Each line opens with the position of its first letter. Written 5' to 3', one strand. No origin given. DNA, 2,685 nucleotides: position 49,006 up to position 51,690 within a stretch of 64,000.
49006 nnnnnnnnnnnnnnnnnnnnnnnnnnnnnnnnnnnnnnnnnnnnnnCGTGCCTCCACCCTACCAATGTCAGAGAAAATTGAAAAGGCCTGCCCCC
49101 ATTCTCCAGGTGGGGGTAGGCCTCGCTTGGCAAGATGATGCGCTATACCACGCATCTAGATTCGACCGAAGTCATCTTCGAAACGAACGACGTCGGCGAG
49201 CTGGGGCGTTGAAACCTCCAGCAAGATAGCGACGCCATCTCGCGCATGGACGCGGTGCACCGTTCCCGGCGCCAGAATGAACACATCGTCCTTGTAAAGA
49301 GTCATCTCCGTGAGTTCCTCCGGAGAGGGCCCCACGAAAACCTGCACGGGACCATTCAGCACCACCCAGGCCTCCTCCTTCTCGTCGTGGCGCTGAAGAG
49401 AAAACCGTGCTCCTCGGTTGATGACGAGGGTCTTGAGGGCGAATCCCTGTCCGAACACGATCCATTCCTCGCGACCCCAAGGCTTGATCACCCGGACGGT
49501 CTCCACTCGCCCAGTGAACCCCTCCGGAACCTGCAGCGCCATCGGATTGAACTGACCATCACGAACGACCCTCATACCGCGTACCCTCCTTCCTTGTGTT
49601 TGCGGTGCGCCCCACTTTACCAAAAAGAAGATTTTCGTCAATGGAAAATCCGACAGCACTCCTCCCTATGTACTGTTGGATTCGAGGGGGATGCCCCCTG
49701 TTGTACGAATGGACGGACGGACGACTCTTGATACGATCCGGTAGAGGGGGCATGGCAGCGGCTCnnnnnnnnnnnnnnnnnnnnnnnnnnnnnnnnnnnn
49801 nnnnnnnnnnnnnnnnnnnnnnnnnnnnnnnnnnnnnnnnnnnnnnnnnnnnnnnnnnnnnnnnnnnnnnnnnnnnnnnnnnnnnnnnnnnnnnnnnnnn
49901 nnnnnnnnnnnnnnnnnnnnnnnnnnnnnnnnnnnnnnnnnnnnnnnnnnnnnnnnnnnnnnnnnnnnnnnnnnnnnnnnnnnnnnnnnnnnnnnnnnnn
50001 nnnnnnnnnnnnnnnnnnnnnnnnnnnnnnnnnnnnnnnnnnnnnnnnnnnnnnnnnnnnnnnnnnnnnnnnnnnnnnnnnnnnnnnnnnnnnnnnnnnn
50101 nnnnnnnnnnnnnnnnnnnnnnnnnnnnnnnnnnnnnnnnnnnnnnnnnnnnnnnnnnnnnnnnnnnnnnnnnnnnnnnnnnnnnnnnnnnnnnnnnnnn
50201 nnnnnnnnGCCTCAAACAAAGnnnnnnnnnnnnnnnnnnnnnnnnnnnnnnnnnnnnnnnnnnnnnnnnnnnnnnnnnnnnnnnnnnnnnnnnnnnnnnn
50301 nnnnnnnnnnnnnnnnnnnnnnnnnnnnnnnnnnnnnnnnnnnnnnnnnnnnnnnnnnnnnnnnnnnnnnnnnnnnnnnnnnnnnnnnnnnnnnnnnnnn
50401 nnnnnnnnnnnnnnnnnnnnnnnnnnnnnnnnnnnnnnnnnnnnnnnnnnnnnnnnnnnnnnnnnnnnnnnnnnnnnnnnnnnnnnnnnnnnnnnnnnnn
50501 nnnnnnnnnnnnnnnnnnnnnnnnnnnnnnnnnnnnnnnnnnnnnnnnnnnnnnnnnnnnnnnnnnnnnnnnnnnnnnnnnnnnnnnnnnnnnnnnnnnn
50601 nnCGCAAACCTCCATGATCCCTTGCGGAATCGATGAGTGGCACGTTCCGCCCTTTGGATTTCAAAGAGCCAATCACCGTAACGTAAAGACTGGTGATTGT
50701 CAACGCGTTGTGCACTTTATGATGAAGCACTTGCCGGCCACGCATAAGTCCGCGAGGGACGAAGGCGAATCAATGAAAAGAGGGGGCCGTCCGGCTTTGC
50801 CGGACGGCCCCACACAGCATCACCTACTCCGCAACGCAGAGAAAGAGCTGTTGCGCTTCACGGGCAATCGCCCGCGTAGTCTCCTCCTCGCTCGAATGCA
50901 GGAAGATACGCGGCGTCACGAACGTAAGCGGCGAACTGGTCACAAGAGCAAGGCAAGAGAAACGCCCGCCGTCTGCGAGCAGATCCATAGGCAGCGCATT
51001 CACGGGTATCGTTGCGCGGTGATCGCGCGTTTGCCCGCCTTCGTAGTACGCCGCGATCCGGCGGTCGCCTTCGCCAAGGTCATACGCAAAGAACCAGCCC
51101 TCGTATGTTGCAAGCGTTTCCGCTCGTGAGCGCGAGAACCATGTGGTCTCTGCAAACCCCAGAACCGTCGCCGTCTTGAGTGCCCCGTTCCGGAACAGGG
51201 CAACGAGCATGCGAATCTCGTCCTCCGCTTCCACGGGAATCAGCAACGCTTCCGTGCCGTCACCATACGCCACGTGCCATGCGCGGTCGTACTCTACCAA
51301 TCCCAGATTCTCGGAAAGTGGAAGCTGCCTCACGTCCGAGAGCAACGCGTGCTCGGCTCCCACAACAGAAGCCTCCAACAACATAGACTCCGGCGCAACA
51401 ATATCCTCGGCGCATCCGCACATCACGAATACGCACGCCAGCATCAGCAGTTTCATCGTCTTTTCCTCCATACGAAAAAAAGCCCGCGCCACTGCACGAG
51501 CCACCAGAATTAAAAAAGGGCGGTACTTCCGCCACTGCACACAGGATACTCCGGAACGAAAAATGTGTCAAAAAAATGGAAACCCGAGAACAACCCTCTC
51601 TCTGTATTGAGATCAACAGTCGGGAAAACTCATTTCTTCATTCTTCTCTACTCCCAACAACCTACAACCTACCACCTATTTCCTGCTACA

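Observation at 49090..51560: High-GC four-gene unit: lipoprotein, then a terminator, then an operator-bearing promoter, then STAS, STAS and cupin. A partner-switching-like module with no kinase, phosphatase or sigma factor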

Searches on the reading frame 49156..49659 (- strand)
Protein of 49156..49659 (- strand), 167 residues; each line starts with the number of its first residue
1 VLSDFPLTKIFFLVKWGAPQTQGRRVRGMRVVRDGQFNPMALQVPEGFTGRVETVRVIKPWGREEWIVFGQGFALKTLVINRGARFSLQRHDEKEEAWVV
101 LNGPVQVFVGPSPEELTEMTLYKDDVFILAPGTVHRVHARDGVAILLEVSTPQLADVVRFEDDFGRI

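Call 4: search_protein_families(library=pfam, proteins=[window:49156-49659:-], max_evalue=0.1)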
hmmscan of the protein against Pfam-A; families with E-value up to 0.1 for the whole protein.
window:49156-49659:- (167 aa): 4 families
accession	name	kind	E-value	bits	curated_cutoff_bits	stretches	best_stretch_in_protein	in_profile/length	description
PF01050.24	MannoseP_isomer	-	2.4e-11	44.3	23.6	1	56-162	11-116/116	Mannose-6-phosphate isomerase C-terminal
PF07883.17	Cupin_2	-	0.00029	20.9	27.2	1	80-142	5-62/70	Cupin domain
PF00190.28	Cupin_1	-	0.00044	20.3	22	1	59-144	18-109/151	Cupin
PF14310.12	Fn3-like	-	0.084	13.4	25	0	87-112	45-70/71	Fibronectin type III-like domain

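Call 14: search_protein_families(library=ncbifam, proteins=[window:49156-49575:-], max_evalue=1)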
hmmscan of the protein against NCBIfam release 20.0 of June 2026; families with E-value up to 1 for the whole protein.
window:49156-49575:- (139 aa): 3 families
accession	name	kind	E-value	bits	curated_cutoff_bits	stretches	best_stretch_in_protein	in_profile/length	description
TIGR01479.1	GMP_PMI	equivalog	4.9e-12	45.4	372.95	1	27-137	357-466/467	mannose-1-phosphate guanylyltransferase/mannose-6-phosphate isomerase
NF012004.0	PRK15460.1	equivalog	4.9e-08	32.1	859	1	28-139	368-478/478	mannose-1-phosphate guanyltransferase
TIGR04366.1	cupin_WbuC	subfamily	0.0037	17.1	42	1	52-122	41-115/132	WbuC family cupin fold metalloprotein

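Call 36: find_homologous_proteins(query=window:49156-49575:-, max_evalue=0.001)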
Query window:49156-49575:- (139 aa): 12 proteins with E <= 0.001 among 41 candidates.
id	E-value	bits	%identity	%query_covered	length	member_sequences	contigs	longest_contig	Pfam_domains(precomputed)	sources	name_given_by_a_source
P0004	1.7e-87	308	100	100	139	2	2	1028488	PF01050.25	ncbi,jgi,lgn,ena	ncbi:MAG: cupin [Patescibacteria group bacterium]|jgi:mannose-6-phosphate isomerase-like protein (cu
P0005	2.6e-56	207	72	99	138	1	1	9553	PF01050.25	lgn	-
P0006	5.7e-27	112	55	79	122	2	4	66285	PF07883.18,PF01050.25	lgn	-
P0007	7.7e-26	108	55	79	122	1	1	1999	PF07883.18,PF01050.25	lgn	-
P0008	8.1e-24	102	44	96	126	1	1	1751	PF07883.18,PF01050.25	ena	-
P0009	1.8e-17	81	44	78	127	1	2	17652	PF07883.18,PF01050.25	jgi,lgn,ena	-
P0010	5.4e-17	80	48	80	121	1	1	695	PF07883.18,PF01050.25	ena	-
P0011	2.6e-16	77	36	89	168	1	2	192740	PF01050.25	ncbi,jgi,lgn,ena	jgi:mannose-6-phosphate isomerase-like protein (cupin superfamily)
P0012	6.9e-16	76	43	79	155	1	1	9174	PF01050.25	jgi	jgi:mannose-6-phosphate isomerase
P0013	1.2e-14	72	38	79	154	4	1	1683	PF01050.25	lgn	-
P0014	1.1e-11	62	44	79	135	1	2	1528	PF07883.18,PF01050.25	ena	-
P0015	2.9e-5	42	29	85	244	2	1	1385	PF07883.18,PF07385.19,PF01050.25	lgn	-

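Call 37: find_encoding_contigs(protein=P0005, flank=10000, max_places=4)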
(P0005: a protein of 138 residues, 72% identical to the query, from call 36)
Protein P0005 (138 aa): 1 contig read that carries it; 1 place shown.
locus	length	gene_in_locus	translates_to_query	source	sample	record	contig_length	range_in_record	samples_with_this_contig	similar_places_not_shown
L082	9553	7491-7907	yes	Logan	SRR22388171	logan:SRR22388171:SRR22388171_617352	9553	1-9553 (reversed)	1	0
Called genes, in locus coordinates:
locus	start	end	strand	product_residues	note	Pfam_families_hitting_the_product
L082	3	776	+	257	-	?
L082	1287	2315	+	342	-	PF06144:DNA_pol3_delta (weak), PF21694:DNA_pol3_delta_C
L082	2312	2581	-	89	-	PF01649:Ribosomal_S20p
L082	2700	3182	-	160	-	PF01467:CTP_transf_like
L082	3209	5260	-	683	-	PF00270:DEAD (faint), PF04851:ResIII, PF17757:UvrB_inter, PF27431:UvrB_3rd, PF00271:Helicase_C, PF12344:UvrB, PF02151:UVR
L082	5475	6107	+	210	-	-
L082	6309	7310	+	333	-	PF01740:STAS (weak), PF13466:STAS_2 (weak)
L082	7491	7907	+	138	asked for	PF01050:MannoseP_isomer (weak)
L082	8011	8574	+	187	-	PF01330:RuvA_N, PF14520:HHH_5, PF26382:BREX_PglY_6th (faint), PF07499:RuvA_C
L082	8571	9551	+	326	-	PF02388:FemAB, PF13480:Acetyltransf_6, PF02388:FemAB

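Call 38: find_encoding_contigs(protein=P0006, flank=6000, max_places=3)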
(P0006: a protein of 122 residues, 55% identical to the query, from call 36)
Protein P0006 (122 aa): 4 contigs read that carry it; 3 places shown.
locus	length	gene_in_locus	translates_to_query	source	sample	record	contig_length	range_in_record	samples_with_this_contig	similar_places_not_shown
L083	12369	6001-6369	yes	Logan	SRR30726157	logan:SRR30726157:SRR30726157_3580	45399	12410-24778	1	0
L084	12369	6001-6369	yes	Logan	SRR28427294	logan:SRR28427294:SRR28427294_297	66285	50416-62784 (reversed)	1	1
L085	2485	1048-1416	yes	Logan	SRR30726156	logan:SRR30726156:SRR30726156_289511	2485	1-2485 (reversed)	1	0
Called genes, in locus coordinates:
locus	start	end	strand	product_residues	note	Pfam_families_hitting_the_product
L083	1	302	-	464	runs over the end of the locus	PF00072:Response_reg, PF00158:Sigma54_activat, PF14532:Sigma54_activ_2, PF00004:AAA (weak), PF07728:AAA_5, PF25601:AAA_lid_14, PF02954:HTH_8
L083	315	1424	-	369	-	PF00989:PAS, PF00512:HisKA, PF02518:HATPase_c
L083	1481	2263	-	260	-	PF00404:Dockerin_1 (faint)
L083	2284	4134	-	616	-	PF00041:fn3 (faint), PF13205:Big_5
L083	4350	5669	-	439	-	PF00041:fn3, PF01833:TIG (weak), PF13205:Big_5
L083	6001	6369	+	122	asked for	PF01050:MannoseP_isomer, PF07883:Cupin_2 (weak)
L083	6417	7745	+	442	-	PF02878:PGM_PMM_I, PF02879:PGM_PMM_II, PF02880:PGM_PMM_III, PF00408:PGM_PMM_IV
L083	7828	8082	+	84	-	PF00550:PP-binding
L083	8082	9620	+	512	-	PF00501:AMP-binding, PF13193:AMP-binding_C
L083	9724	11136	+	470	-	PF04015:DUF362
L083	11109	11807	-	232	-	-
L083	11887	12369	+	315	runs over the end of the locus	-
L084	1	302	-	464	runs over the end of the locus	PF00072:Response_reg, PF00158:Sigma54_activat, PF14532:Sigma54_activ_2, PF00004:AAA (weak), PF07728:AAA_5, PF25601:AAA_lid_14, PF02954:HTH_8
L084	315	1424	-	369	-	PF00989:PAS, PF00512:HisKA, PF02518:HATPase_c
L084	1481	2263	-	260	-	PF00404:Dockerin_1 (faint)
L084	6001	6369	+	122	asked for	PF01050:MannoseP_isomer, PF07883:Cupin_2 (weak)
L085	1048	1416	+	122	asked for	PF01050:MannoseP_isomer, PF07883:Cupin_2 (weak)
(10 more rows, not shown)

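Call 46: search_protein_families(library=pfam, proteins=[L082:6309-7310:+, L082:6327-6620:+, L082:6621-6980:+, L082:5475-6107:+], max_evalue=1)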
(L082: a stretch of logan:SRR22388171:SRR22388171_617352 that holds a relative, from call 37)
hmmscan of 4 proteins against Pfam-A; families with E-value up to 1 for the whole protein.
L082:6309-7310:+ (333 aa): 2 families
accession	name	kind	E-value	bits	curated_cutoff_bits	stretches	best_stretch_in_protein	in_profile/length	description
PF13466.11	STAS_2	-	4.4e-10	40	29.2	1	249-313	15-79/80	STAS domain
PF01740.26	STAS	-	5.1e-10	39.5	22.6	1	228-325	7-105/106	STAS domain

L082:6327-6620:+ (98 aa): 0 families

L082:6621-6980:+ (120 aa): 0 families

L082:5475-6107:+ (210 aa): 0 families

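Call 71: find_encoding_contigs(protein=P0009, flank=5000, max_places=2)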
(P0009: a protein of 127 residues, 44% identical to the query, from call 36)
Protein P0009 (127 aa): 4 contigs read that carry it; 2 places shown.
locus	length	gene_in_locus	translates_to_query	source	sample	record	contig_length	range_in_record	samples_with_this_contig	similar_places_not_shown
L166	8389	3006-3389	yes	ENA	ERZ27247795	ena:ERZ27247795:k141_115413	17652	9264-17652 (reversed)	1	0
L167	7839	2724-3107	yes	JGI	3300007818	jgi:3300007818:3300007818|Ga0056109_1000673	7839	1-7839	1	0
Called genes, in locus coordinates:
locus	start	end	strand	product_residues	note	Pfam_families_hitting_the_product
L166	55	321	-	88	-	PF01527:HTH_Tnp_1 (weak), PF13518:HTH_28, PF13551:HTH_29 (weak)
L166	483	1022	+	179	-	PF08282:Hydrolase_3 (weak)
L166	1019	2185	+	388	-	PF08013:GatZ_KbaZ-like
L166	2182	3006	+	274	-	-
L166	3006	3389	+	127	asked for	PF01050:MannoseP_isomer (weak), PF07883:Cupin_2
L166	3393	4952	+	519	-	PF12804:NTP_transf_3, PF01636:APH (weak), PF19974:TCAD9 (faint)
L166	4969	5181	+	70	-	-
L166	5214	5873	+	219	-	-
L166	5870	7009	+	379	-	PF13489:Methyltransf_23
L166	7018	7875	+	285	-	-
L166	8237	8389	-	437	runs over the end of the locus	-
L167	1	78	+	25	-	?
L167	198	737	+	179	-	PF08282:Hydrolase_3 (weak)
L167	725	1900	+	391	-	PF08013:GatZ_KbaZ-like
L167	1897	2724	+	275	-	-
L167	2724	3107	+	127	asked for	PF01050:MannoseP_isomer (weak), PF07883:Cupin_2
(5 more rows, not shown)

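Call 72: find_encoding_contigs(protein=P0011, flank=5000, max_places=2)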
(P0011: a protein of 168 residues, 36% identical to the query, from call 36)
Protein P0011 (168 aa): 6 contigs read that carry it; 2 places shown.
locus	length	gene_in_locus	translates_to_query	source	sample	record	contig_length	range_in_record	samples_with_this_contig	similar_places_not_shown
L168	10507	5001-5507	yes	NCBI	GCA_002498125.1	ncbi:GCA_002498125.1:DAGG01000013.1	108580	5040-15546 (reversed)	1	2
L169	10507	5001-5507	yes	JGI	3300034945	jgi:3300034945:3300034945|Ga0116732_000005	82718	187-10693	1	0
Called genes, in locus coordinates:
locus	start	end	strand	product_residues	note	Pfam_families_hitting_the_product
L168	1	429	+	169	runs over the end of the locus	-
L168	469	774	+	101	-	-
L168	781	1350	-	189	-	PF22794:jr-ZPR1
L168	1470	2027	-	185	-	-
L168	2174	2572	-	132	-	PF04472:SepF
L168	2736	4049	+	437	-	PF00919:UPF0004, PF04055:Radical_SAM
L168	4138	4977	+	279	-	PF00483:NTP_transferase, PF12804:NTP_transf_3 (weak)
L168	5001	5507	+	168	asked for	PF01050:MannoseP_isomer (faint)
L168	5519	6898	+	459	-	PF02878:PGM_PMM_I, PF02879:PGM_PMM_II, PF02880:PGM_PMM_III, PF00408:PGM_PMM_IV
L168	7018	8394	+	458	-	PF02878:PGM_PMM_I, PF02879:PGM_PMM_II, PF02880:PGM_PMM_III, PF00408:PGM_PMM_IV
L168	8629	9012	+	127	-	PF01900:RNase_P_Rpp14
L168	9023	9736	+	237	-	PF10584:Proteasome_A_N, PF00227:Proteasome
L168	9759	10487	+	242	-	PF01172:SBDS_N, PF09377:SBDS_domain_II, PF20268:SBDS_C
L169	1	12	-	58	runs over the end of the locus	-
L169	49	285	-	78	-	-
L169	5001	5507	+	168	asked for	PF01050:MannoseP_isomer (faint)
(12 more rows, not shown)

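Call 73: find_encoding_contigs(protein=P0012, flank=5000, max_places=2)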
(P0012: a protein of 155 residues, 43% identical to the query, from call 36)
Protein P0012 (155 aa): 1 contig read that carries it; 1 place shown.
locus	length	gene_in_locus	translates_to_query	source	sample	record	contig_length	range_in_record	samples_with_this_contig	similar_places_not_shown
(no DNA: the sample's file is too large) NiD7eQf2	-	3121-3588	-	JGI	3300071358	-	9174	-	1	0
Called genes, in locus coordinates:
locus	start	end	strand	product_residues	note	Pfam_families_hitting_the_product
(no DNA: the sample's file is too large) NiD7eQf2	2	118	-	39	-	?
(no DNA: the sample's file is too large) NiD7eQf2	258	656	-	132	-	PF04472:SepF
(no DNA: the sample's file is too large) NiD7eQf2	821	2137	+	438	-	PF00919:UPF0004, PF04055:Radical_SAM, PF01938:TRAM (weak)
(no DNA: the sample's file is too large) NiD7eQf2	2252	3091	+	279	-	PF00483:NTP_transferase, PF12804:NTP_transf_3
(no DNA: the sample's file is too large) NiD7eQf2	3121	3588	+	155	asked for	PF01050:MannoseP_isomer (weak)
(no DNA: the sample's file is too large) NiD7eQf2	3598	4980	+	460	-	PF02878:PGM_PMM_I, PF02879:PGM_PMM_II, PF02880:PGM_PMM_III, PF00408:PGM_PMM_IV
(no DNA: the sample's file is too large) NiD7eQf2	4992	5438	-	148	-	-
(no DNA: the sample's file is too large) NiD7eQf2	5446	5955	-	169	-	-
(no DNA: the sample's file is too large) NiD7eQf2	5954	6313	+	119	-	-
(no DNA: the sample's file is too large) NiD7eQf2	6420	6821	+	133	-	PF01900:RNase_P_Rpp14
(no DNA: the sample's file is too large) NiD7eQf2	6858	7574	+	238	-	PF10584:Proteasome_A_N, PF00227:Proteasome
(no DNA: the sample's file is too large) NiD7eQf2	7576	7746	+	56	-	-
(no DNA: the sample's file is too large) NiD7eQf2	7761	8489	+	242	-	PF01172:SBDS_N, PF09377:SBDS_domain_II, PF20268:SBDS_C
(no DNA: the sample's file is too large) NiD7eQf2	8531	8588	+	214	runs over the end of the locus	?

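Call 80: search_protein_families(library=padloc, proteins=[window:49156-49575:-, L082:6309-7310:+], max_evalue=0.1)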
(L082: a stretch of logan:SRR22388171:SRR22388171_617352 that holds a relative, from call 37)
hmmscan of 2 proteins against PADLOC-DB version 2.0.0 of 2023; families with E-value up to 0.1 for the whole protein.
window:49156-49575:- (139 aa): 0 families

L082:6309-7310:+ (333 aa): 0 families

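Call 87: predict_structure(alignment_id=A12)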
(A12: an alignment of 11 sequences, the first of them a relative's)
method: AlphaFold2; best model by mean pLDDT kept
length: 139 residues; sequences in the alignment: 11
mean_pLDDT: 83.0   pTM: 0.76
mean pLDDT of the five models: 83.0, 81.3, 80.9, 80.5, 78.6
residues with pLDDT >= 90: 76; 70-90: 31; 50-70: 22; < 50: 10
segments of 3 or more residues with pLDDT < 50: 1-9
pLDDT, mean of each block of 10 residues (from residue 1): 38 57 69 88 83 95 91 96 96 97 95 95 79 82
secondary structure, 60 per line:
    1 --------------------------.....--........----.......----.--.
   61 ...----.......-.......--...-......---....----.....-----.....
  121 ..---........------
elements in order: E27-31 E34-41 E46-52 E60-63 E68-74 E76-82 E89-94 E98-101 E106-110 E116-122 E129-133

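Call 93: fold_search(model_id=the predicted structure, library=pdb)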
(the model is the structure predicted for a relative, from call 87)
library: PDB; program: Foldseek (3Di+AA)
matches with E <= 10: 1915; with E <= 0.001: 756
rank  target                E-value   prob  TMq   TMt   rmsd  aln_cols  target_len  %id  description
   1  4yrd_A                5.6e-08  1.00  0.69  0.29   2.5       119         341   15  Crystal structure of CapF with inhibitor 3-isopropenyl-tropolone (released 2015-10-21)
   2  3vhr                  5.9e-08  1.00  0.70  0.30   2.4       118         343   14  Crystal Structure of capsular polysaccharide assembling protein CapF from Staphylococcus aureus in space group C2221 (released 2012-02-15)
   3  4yrd_B                1.1e-07  1.00  0.69  0.29   2.5       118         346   14  Crystal structure of CapF with inhibitor 3-isopropenyl-tropolone (released 2015-10-21)
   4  3st7                  1.8e-07  1.00  0.68  0.27   2.7       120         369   15  Crystal Structure of capsular polysaccharide assembling protein CapF from staphylococcus aureus (released 2012-02-15)
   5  9bwf_B                1.9e-07  1.00  0.58  0.68   6.5       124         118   12  Crystal structure of cellulose oxidative enzyme without ligand (released 2024-12-04)
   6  3h8u_B                2.3e-07  1.00  0.57  0.67   9.8       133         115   16  Crystal structure of uncharacterized conserved protein with double-stranded beta-helix domain (YP_001338853.1) from Kl (released 2009-05-12)
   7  5fq0_C                2.4e-07  1.00  0.62  0.77   2.1       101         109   16  The structure of KdgF from Halomonas sp. (released 2016-05-04)
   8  5fq0_D                2.5e-07  1.00  0.60  0.76   2.8       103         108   16  The structure of KdgF from Halomonas sp. (released 2016-05-04)
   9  2zkl                  2.7e-07  1.00  0.68  0.28   2.6       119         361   14  Crystal Structure of capsular polysaccharide assembling protein CapF from staphylococcus aureus (released 2009-03-31)
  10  5fq0_B                3.0e-07  1.00  0.60  0.75   2.8       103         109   16  The structure of KdgF from Halomonas sp. (released 2016-05-04)
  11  5flh_A                3.1e-07  1.00  0.59  0.44   4.4       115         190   17  Free state of Ni-quercetinase (released 2016-06-01)
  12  4e2g_D                3.5e-07  1.00  0.57  0.66   3.0       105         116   21  Crystal structure of Cupin fold protein Sthe2323 from Sphaerobacter thermophilus (released 2012-03-21)
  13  5flh_B                4.3e-07  1.00  0.63  0.49   3.9       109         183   17  Free state of Ni-quercetinase (released 2016-06-01)
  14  5fq0_A                4.8e-07  1.00  0.60  0.74   2.6       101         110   16  The structure of KdgF from Halomonas sp. (released 2016-05-04)
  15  1lr5_B                5.1e-07  1.00  0.68  0.60   2.4       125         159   17  Crystal structure of auxin binding protein (released 2002-06-19)
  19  7zvy_A                6.0e-07  1.00  0.65  0.80   2.5       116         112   17  Thermococcus kadokarensis phosphomannose isomerase (released 2022-08-24)
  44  7zvy_E                1.9e-06  1.00  0.65  0.83   2.2       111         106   18  Thermococcus kadokarensis phosphomannose isomerase (released 2022-08-24)
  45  7zvy_B                2.0e-06  1.00  0.64  0.80   2.1       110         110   18  Thermococcus kadokarensis phosphomannose isomerase (released 2022-08-24)
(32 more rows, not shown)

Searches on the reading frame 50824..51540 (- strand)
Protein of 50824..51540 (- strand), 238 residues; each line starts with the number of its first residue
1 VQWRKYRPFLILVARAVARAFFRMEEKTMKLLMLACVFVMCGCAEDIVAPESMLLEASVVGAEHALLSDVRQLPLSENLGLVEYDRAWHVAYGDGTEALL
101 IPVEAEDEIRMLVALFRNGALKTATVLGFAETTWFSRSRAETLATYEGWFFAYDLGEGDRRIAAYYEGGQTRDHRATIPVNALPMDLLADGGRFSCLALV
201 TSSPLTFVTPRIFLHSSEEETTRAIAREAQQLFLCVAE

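Call 4: search_protein_families(library=pfam, proteins=[window:50824-51540:-], max_evalue=0.1)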
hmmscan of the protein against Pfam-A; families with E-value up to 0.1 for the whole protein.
window:50824-51540:- (238 aa): 0 families

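Call 14: search_protein_families(library=ncbifam, proteins=[window:50824-51456:-], max_evalue=1)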
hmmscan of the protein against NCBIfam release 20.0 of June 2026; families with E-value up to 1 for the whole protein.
window:50824-51456:- (210 aa): 0 families

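Call 42: find_related_loci(query=A3, collection=metagenome_contigs, flank=6000)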
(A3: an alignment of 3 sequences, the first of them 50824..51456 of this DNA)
Query A3 (210 aa) in metagenome_contigs; peptide patterns used: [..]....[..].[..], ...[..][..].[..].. (x = any residue, [..] = any of these).
48 stretches matched a pattern, but none encodes a relative of the query by tblastn (E <= 1e-3).

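Call 80: search_protein_families(library=padloc, proteins=[window:50824-51456:-], max_evalue=0.1)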
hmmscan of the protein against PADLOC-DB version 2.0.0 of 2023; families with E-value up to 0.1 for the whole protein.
window:50824-51456:- (210 aa): 0 families
